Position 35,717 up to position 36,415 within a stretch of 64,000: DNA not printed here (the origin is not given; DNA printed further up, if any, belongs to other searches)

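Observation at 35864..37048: Periplasmic solute-binding protein fused to a rhodanese with a CxxxxC loop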

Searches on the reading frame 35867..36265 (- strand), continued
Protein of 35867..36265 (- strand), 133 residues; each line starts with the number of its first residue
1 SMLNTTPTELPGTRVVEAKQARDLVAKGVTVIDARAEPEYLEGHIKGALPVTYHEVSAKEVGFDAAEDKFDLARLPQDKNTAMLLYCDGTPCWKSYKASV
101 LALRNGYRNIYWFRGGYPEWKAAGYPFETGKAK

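Call 59: find_encoding_contigs(protein=P0162, flank=5000, max_places=1)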
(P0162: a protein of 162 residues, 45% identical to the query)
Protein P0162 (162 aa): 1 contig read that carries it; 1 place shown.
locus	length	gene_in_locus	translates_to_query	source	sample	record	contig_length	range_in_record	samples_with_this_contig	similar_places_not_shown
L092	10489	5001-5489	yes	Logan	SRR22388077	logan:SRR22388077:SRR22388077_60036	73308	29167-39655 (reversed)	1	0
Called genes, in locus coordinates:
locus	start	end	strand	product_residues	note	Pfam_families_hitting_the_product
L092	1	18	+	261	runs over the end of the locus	PF12796:Ank_2, PF13857:Ank_5 (faint), PF24521:Ank_KRIT1 (faint), PF13606:Ank_3 (faint), PF12796:Ank_2, PF00023:Ank (weak), PF12796:Ank_2, PF13637:Ank_4 (weak)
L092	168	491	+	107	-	-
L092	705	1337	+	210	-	-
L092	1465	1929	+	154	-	-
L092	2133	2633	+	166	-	PF08010:Phage_30_3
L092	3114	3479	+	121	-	-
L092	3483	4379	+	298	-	-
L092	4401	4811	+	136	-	-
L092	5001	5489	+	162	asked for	PF00581:Rhodanese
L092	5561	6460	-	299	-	-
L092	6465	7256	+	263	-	-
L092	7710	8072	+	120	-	-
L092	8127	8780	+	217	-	-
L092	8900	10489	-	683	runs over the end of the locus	-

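Call 60: find_encoding_contigs(protein=P0166, flank=5000, max_places=1)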
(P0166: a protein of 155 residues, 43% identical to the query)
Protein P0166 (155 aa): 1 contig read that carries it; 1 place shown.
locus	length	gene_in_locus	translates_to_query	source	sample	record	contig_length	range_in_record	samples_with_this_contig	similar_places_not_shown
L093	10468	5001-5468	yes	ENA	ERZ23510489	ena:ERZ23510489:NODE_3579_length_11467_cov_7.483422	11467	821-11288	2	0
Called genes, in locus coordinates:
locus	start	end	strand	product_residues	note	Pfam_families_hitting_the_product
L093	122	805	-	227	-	PF00753:Lactamase_B, PF13483:Lactamase_B_3, PF12706:Lactamase_B_2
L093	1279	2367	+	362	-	-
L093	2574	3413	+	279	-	PF10670:DUF4198 (faint), PF13620:CarboxypepD_reg (faint)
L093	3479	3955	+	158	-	PF26390:MamS_MamX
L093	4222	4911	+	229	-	-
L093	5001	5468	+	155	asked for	PF00581:Rhodanese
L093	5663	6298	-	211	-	PF02525:Flavodoxin_2, PF03358:FMN_red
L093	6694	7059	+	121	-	PF03779:SPW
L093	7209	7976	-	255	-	PF01734:Patatin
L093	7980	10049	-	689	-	-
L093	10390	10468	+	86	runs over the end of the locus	?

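Call 61: find_encoding_contigs(protein=P0274, flank=5000, max_places=1)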
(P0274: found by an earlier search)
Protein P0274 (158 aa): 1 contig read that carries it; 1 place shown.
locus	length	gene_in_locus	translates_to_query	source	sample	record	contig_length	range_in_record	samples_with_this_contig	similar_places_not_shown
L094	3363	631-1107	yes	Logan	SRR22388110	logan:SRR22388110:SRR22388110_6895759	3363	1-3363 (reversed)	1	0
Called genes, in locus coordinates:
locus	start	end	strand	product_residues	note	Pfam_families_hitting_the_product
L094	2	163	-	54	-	?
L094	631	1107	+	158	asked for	PF00581:Rhodanese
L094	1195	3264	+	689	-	PF00672:HAMP, PF00015:MCPsignal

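Call 65: predict_structure(alignment_id=A4)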
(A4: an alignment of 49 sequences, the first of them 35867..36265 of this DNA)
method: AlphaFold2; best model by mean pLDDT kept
length: 133 residues; sequences in the alignment: 49
mean_pLDDT: 94.3   pTM: 0.88
mean pLDDT of the five models: 94.3, 93.9, 87.3, 86.8, 85.5
residues with pLDDT >= 90: 123; 70-90: 4; 50-70: 2; < 50: 4
segments of 3 or more residues with pLDDT < 50: none
pLDDT, mean of each block of 10 residues (from residue 1): 79 98 98 97 97 95 92 97 97 97 98 98 95 49
secondary structure, 60 per line:
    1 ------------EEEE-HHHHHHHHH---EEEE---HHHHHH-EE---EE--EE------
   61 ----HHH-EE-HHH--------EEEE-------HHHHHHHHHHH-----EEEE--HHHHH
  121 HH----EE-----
elements in order: E13-16 H18-26 E30-33 H37-42 E83-86 H94-104 E110-113 H116-122

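Call 67: fold_search(model_id=the predicted structure, library=pdb)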
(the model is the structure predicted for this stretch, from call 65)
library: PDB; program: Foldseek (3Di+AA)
matches with E <= 10: 319; with E <= 0.001: 80
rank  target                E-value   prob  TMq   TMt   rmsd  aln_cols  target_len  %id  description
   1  3tp9_A                4.1e-07  1.00  0.65  0.20   5.0       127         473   21  Crystal structure of Alicyclobacillus acidocaldarius protein with beta-lactamase and rhodanese domains (released 2011-09-21)
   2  6mxv_B                7.8e-07  1.00  0.65  0.36   3.7       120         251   22  The crystal structure of a rhodanese-like family protein from Francisella tularensis subsp. tularensis SCHU S4 (released 2018-11-21)
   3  6mxv_A                8.8e-07  1.00  0.66  0.36   4.4       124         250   22  The crystal structure of a rhodanese-like family protein from Francisella tularensis subsp. tularensis SCHU S4 (released 2018-11-21)
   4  3nhv_D                1.0e-06  1.00  0.64  0.64   4.2       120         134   21  Crystal Structure of BH2092 protein from Bacillus halodurans, Northeast Structural Genomics Consortium Target BhR228F (released 2010-08-11)
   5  5hbo                  1.1e-06  1.00  0.59  0.74   3.5       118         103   24  Native rhodanese domain of YgaP prepared without DDT is both S-nitrosylated and S-sulfhydrated (released 2016-08-10)
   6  3tp9_B                1.3e-06  1.00  0.64  0.19   3.8       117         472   22  Crystal structure of Alicyclobacillus acidocaldarius protein with beta-lactamase and rhodanese domains (released 2011-09-21)
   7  3nhv_B                1.6e-06  1.00  0.64  0.62   4.2       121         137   20  Crystal Structure of BH2092 protein from Bacillus halodurans, Northeast Structural Genomics Consortium Target BhR228F (released 2010-08-11)
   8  5hbl                  2.0e-06  1.00  0.60  0.74   3.6       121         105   24  Native rhodanese domain of YgaP prepared with 1mM DDT is S-nitrosylated (released 2016-08-10)
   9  3ilm_A                3.0e-06  1.00  0.64  0.75   2.5       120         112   24  Crystal Structure of the Alr3790 protein from Anabaena sp. Northeast Structural Genomics Consortium Target NsR437h (released 2009-09-22)
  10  3nhv_C                3.6e-06  1.00  0.64  0.64   4.1       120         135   21  Crystal Structure of BH2092 protein from Bacillus halodurans, Northeast Structural Genomics Consortium Target BhR228F (released 2010-08-11)
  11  2kl3_MODEL_1_A        3.6e-06  1.00  0.62  0.63   3.9       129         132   23  Solution NMR structure of the Rhodanese-like domain from Anabaena sp Alr3790 protein. Northeast Structural Gen (released 2009-08-11)
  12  3nhv_E                4.1e-06  1.00  0.65  0.65   4.1       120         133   21  Crystal Structure of BH2092 protein from Bacillus halodurans, Northeast Structural Genomics Consortium Target BhR228F (released 2010-08-11)
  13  5hbq                  4.3e-06  1.00  0.59  0.74   3.5       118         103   23  C63D mutant of the rhodanese domain of YgaP (released 2016-08-10)
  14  3ilm_C                4.6e-06  1.00  0.64  0.67   4.0       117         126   22  Crystal Structure of the Alr3790 protein from Anabaena sp. Northeast Structural Genomics Consortium Target NsR437h (released 2009-09-22)
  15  3ilm_B                5.2e-06  1.00  0.64  0.66   2.6       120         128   23  Crystal Structure of the Alr3790 protein from Anabaena sp. Northeast Structural Genomics Consortium Target NsR437h (released 2009-09-22)
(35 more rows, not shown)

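Call 71: search_protein_families(library=pfam, proteins=[P0157, P0163, P0167, P0175, P0183, P0190, P0249, P0266, P0155, P0141], max_evalue=0.001)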
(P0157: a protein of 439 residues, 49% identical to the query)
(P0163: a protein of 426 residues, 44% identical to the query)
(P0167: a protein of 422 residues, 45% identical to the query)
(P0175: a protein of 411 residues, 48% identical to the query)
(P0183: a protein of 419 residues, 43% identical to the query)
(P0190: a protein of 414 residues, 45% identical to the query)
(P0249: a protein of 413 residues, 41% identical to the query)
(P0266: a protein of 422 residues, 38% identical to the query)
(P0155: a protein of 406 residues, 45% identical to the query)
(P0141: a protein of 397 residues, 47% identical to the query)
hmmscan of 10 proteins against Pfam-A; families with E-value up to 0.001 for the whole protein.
P0157 (439 aa): 2 families
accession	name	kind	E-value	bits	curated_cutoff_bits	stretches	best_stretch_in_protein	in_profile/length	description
PF12974.12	Phosphonate-bd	-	1.7e-23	83.7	27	1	72-301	11-242/242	ABC transporter, phosphonate, periplasmic substrate-binding protein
PF00581.25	Rhodanese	-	2.6e-13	50.7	22.2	1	325-428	4-101/102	Rhodanese-like domain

P0163 (426 aa): 2 families
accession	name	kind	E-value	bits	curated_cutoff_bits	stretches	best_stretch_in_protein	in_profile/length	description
PF00581.25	Rhodanese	-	3.4e-17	63.2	22.2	1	312-415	3-101/102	Rhodanese-like domain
PF12974.12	Phosphonate-bd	-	9.6e-07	28.9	27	1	102-266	54-213/242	ABC transporter, phosphonate, periplasmic substrate-binding protein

P0167 (422 aa): 3 families
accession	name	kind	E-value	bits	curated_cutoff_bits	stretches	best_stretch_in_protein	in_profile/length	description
PF12974.12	Phosphonate-bd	-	4e-26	92.3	27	1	73-263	19-218/242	ABC transporter, phosphonate, periplasmic substrate-binding protein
PF00581.25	Rhodanese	-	4.3e-15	56.4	22.2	1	313-411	9-101/102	Rhodanese-like domain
PF09084.16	NMT1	-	1.2e-05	25.8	20.5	1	133-236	73-174/216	NMT1/THI5 like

P0175 (411 aa): 2 families
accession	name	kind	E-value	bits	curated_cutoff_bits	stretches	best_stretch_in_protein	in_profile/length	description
PF12974.12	Phosphonate-bd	-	2.4e-24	86.5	27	1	60-256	9-216/242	ABC transporter, phosphonate, periplasmic substrate-binding protein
PF00581.25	Rhodanese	-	2.1e-16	60.7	22.2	1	297-401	2-101/102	Rhodanese-like domain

P0183 (419 aa): 2 families
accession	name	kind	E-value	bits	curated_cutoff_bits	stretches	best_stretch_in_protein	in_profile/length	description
PF00581.25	Rhodanese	-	1.2e-15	58.2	22.2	1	284-386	3-101/102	Rhodanese-like domain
PF12974.12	Phosphonate-bd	-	1.1e-09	38.5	27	1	55-224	20-200/242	ABC transporter, phosphonate, periplasmic substrate-binding protein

P0190 (414 aa): 2 families
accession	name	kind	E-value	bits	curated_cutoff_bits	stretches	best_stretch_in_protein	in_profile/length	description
PF12974.12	Phosphonate-bd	-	1.9e-19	70.5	27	1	71-258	15-213/242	ABC transporter, phosphonate, periplasmic substrate-binding protein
PF00581.25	Rhodanese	-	1.3e-12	48.5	22.2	1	302-405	2-101/102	Rhodanese-like domain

P0249 (413 aa): 2 families
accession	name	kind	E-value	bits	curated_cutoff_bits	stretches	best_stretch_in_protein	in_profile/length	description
PF00581.25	Rhodanese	-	1.6e-14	54.6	22.2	1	293-396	2-101/102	Rhodanese-like domain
PF12974.12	Phosphonate-bd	-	4.6e-12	46.3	27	1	55-252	3-211/242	ABC transporter, phosphonate, periplasmic substrate-binding protein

P0266 (422 aa): 2 families
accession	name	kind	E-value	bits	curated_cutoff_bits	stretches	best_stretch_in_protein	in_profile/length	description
PF12974.12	Phosphonate-bd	-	1.1e-15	58.1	27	1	75-269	5-210/242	ABC transporter, phosphonate, periplasmic substrate-binding protein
PF00581.25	Rhodanese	-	6.1e-10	39.9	22.2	1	312-414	2-101/102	Rhodanese-like domain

P0155 (406 aa): 3 families
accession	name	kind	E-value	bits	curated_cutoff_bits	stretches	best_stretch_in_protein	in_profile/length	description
PF12974.12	Phosphonate-bd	-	2e-30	106.4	27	1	53-268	10-240/242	ABC transporter, phosphonate, periplasmic substrate-binding protein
PF00581.25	Rhodanese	-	4.4e-18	66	22.2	1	292-396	2-101/102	Rhodanese-like domain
PF09084.16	NMT1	-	6.9e-05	23.3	20.5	1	116-249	67-203/216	NMT1/THI5 like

P0141 (397 aa): 2 families
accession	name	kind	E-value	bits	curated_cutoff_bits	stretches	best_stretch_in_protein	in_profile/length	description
PF12974.12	Phosphonate-bd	-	6.5e-27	94.9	27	1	39-262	8-242/242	ABC transporter, phosphonate, periplasmic substrate-binding protein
PF00581.25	Rhodanese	-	1e-16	61.6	22.2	1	283-388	1-101/102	Rhodanese-like domain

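Call 75: find_related_loci(query=A5, collection=metagenome_contigs, flank=4000)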
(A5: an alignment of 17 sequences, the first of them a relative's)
Query A5 (154 aa) in metagenome_contigs; peptide patterns used: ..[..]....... (x = any residue, [..] = any of these).
600 stretches matched a pattern (row limit reached: there are more); 590 encode a relative of the query (tblastn E <= 1e-3); the best 80 are kept; 80 distinct loci.
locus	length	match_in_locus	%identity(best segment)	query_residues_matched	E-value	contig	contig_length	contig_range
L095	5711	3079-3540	71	1-154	3e-72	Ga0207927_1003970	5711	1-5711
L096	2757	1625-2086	69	1-154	1e-72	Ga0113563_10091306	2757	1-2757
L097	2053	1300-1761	71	1-154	9e-74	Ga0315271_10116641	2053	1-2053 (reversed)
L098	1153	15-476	69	1-154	2e-76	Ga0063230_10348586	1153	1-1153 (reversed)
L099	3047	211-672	69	1-154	1e-70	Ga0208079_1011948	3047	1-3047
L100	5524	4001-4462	69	1-154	6e-70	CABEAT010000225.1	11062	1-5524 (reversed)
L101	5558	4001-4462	69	1-154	8e-70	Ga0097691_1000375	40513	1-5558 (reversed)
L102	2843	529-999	66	2-154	2e-68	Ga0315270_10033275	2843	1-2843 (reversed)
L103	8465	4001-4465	69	1-154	6e-68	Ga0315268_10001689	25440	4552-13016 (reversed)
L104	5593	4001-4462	66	1-154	3e-66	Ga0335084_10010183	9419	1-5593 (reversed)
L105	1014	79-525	66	5-154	5e-71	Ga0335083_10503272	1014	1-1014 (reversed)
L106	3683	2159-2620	62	1-154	5e-65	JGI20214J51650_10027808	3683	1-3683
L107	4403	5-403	71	22-154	9e-64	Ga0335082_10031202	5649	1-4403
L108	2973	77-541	66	1-154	8e-64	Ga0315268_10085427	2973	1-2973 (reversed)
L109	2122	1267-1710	65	7-154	2e-64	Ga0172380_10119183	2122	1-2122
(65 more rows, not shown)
